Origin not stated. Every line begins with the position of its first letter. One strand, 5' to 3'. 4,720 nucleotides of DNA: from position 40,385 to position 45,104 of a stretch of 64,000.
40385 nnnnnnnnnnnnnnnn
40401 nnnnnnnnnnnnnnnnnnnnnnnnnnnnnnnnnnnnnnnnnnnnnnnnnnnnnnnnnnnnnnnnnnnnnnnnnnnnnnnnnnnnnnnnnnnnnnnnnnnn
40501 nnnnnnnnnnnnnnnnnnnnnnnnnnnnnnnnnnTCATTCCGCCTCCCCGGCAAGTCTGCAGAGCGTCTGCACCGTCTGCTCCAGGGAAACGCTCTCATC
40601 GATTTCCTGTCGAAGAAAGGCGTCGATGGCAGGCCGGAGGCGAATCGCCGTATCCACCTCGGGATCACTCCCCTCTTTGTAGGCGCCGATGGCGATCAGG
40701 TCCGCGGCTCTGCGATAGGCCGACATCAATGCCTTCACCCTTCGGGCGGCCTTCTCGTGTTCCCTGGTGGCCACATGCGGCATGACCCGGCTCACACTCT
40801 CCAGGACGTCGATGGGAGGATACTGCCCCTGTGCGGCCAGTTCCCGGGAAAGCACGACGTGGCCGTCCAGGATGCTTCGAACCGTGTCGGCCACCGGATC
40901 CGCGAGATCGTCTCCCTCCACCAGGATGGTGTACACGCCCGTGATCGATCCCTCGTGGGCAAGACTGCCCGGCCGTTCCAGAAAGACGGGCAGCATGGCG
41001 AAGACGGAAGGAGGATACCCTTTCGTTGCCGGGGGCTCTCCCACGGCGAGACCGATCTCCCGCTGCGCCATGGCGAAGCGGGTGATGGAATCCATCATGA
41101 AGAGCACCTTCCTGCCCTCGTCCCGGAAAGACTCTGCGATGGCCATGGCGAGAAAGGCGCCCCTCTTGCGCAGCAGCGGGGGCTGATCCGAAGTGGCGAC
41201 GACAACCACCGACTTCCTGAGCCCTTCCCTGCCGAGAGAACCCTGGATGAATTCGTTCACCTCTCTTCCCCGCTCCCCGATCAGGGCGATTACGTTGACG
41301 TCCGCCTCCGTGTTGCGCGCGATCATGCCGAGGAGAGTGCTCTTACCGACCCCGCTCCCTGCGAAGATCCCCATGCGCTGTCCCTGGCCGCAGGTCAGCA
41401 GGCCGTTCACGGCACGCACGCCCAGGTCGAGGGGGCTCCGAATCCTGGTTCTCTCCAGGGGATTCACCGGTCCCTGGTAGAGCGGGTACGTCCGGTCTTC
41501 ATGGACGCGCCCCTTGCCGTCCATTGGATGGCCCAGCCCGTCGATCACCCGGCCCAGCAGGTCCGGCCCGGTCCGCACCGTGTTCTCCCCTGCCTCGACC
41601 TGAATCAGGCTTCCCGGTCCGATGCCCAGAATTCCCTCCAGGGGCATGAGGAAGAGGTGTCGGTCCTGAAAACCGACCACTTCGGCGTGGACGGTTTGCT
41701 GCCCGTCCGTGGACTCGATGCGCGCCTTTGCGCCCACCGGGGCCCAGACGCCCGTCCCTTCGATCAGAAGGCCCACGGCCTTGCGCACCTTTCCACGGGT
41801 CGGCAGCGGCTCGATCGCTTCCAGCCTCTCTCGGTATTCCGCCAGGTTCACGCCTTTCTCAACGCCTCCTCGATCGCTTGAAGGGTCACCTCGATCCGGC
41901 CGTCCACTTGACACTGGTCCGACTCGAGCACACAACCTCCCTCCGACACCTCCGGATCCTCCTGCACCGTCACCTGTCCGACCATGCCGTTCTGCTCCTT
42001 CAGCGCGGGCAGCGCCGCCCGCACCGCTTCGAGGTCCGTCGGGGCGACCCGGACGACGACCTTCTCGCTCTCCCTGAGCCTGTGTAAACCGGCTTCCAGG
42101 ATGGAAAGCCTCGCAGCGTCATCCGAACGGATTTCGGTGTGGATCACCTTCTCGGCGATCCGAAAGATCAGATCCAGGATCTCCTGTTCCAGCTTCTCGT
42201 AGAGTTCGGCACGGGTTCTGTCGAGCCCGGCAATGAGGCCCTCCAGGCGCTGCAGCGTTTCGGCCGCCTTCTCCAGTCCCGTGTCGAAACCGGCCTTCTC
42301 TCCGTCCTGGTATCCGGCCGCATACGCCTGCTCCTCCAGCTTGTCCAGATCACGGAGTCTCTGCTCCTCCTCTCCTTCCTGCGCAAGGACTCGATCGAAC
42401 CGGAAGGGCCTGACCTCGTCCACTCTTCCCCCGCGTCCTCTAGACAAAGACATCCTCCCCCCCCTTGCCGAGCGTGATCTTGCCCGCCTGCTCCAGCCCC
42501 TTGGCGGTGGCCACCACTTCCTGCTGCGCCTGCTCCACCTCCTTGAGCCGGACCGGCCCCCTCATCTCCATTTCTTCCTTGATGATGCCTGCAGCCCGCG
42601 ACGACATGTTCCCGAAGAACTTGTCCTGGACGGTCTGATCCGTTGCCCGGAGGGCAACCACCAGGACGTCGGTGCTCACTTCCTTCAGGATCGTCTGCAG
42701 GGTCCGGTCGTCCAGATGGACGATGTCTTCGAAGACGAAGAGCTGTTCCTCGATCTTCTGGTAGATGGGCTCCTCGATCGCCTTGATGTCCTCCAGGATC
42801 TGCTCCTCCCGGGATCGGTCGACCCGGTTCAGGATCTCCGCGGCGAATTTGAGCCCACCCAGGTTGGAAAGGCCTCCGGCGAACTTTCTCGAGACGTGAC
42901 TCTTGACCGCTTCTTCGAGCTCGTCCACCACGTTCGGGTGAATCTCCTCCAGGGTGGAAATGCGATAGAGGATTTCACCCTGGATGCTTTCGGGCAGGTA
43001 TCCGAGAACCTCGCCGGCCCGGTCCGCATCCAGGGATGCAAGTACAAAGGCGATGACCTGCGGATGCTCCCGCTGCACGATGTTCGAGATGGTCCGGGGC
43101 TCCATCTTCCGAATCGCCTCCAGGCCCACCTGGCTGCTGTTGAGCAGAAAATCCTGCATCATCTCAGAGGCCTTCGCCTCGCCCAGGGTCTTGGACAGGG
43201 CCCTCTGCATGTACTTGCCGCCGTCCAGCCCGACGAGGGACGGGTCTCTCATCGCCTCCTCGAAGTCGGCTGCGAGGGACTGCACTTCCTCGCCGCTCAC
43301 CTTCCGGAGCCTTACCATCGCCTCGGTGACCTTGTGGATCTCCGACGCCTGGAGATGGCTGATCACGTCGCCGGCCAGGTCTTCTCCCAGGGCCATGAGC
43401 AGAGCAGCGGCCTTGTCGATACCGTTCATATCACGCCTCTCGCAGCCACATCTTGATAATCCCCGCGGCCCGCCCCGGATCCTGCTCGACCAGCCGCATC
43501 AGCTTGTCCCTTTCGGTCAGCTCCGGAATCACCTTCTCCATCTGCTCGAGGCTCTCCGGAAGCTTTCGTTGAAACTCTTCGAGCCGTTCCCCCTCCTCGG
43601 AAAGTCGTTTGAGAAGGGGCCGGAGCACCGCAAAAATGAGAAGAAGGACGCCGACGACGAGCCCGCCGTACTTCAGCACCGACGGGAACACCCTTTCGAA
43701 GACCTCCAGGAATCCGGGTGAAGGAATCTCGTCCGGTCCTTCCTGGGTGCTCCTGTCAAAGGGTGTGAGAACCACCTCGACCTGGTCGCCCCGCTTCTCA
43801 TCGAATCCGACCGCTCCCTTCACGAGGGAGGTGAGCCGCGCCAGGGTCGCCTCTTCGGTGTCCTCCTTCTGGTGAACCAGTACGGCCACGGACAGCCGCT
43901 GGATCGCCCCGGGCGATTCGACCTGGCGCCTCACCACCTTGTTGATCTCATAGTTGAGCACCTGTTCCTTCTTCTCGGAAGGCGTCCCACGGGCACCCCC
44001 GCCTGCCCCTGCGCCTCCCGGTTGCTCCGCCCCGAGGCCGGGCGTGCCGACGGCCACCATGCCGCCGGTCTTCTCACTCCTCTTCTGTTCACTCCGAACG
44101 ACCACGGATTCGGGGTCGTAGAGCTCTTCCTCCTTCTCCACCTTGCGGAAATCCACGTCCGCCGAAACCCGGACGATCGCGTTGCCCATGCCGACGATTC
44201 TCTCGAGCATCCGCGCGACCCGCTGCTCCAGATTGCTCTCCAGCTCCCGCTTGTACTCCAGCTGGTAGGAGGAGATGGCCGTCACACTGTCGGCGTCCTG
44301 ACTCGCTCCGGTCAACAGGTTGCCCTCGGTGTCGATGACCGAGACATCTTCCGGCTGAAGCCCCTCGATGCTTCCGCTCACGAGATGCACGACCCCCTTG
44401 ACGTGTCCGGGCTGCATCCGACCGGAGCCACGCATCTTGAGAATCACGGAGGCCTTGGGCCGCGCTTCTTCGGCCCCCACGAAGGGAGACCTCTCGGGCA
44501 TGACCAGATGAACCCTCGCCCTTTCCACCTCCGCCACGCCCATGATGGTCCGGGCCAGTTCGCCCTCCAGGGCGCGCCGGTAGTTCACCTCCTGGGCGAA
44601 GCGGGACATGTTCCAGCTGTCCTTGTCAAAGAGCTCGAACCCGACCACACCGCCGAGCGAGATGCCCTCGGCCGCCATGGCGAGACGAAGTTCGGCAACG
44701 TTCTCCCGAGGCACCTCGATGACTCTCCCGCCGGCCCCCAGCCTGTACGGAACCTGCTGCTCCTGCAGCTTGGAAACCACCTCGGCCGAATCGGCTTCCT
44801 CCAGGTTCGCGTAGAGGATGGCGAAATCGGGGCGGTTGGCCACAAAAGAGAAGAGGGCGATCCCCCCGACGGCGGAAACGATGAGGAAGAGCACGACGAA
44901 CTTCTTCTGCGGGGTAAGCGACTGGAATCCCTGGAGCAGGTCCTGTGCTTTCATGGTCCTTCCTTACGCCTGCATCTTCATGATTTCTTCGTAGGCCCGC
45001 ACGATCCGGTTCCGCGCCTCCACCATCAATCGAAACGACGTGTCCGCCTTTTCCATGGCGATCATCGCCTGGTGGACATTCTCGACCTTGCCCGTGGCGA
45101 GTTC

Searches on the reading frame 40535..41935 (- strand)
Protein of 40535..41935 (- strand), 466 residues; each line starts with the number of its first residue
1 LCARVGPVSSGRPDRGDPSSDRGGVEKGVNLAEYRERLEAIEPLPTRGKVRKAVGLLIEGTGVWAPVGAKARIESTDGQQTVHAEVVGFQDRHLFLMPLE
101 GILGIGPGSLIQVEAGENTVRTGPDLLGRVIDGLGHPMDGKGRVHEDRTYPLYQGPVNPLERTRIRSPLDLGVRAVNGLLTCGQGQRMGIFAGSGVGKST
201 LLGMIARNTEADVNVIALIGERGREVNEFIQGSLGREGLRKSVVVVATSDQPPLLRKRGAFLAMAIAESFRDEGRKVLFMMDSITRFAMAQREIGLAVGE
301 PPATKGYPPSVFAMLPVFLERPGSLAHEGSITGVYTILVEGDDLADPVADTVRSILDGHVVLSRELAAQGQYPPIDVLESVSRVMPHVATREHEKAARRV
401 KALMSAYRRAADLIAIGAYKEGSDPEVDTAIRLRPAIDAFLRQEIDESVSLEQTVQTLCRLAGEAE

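Call 8: search_protein_families(library=pfam, proteins=[window:40535-41935:-], max_evalue=0.001)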
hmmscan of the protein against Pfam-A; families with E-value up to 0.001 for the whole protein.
window:40535-41935:- (466 aa): 3 families
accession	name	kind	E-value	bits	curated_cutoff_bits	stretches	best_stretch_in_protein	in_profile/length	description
PF00006.31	ATP-synt_ab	-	6.8e-88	294.3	29.5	1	172-382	1-213/213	ATP synthase alpha/beta family, nucleotide-binding domain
PF18269.6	T3SS_ATPase_C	-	7.1e-28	96.7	22.7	1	390-459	2-71/72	T3SS EscN ATPase C-terminal domain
PF00005.33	ABC_tran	-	7.9e-05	23.7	25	1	180-223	6-49/137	ABC transporter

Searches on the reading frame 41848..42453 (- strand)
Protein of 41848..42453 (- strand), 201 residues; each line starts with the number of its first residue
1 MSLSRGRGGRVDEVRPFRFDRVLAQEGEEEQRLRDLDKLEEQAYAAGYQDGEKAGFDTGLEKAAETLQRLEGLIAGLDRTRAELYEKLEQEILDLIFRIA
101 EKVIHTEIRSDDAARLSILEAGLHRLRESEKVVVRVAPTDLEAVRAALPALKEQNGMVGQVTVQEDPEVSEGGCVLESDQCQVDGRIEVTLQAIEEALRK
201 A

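Call 8: search_protein_families(library=pfam, proteins=[window:41848-42453:-], max_evalue=0.001)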
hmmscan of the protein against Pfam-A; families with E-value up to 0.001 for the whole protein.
window:41848-42453:- (201 aa): 2 families
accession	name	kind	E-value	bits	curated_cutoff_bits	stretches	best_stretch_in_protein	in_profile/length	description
PF02108.21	FliH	-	3e-23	82.6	24.1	1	66-191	3-125/128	Flagellar assembly protein FliH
PF01991.23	vATP-synt_E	-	0.0004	20.3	24.2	1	89-194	70-182/199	ATP synthase (E/31 kDa) subunit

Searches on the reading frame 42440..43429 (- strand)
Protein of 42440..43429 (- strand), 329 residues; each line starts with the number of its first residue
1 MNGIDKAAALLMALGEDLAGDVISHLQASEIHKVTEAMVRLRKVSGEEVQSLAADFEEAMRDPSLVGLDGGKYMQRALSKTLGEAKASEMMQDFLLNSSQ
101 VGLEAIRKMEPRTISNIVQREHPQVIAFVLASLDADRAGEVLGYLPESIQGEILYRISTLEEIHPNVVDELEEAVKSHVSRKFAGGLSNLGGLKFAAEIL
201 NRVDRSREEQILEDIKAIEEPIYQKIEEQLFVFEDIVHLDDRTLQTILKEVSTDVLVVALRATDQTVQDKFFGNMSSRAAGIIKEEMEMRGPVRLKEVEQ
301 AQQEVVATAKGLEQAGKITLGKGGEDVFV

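Call 8: search_protein_families(library=pfam, proteins=[window:42440-43429:-], max_evalue=0.001)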
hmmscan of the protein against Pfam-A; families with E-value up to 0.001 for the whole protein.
window:42440-43429:- (329 aa): 4 families
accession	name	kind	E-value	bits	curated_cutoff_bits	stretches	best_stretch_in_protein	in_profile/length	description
PF01706.21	FliG_C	-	6.2e-40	136.3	23.3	1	214-320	2-108/108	FliG C-terminal domain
PF14842.11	FliG_N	-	2.3e-32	112.2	25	2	1-98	2-99/104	FliG N-terminal domain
PF14841.11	FliG_M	-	1.9e-27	95.7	25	1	111-180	1-70/76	FliG middle domain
PF03448.22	MgtE_N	-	2e-11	44.7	25.9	1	82-157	10-85/102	MgtE intracellular N domain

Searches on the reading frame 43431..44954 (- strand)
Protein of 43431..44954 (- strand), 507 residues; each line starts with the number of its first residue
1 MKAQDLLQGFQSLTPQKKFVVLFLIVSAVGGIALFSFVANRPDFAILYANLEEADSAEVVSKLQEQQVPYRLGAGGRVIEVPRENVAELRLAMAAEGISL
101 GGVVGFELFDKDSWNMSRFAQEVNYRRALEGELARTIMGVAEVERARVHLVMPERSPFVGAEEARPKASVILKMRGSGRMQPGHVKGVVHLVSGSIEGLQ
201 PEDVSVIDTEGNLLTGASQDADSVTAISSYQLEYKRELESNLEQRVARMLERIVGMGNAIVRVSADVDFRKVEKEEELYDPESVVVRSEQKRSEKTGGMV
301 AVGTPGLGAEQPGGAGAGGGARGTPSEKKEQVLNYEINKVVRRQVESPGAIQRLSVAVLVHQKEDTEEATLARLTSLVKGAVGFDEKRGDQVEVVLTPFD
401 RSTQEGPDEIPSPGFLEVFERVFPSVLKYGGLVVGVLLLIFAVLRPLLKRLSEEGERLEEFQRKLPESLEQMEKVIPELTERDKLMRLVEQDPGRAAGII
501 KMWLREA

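Call 8: search_protein_families(library=pfam, proteins=[window:43431-44954:-], max_evalue=0.001)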
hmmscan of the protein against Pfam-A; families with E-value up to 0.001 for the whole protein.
window:43431-44954:- (507 aa): 3 families
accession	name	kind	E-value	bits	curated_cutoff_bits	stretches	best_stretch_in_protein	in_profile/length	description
PF01514.23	YscJ_FliF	-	5.2e-61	206.1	24.4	1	40-215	2-178/179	Secretory protein of YscJ/FliF family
PF08345.17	YscJ_FliF_C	-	6.7e-42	143.8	23.8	1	250-399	1-147/147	Flagellar M-ring protein C-terminal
PF09581.16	Spore_III_AF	-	0.00091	19.7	28.3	0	426-482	19-75/185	Stage III sporulation protein AF (Spore_III_AF)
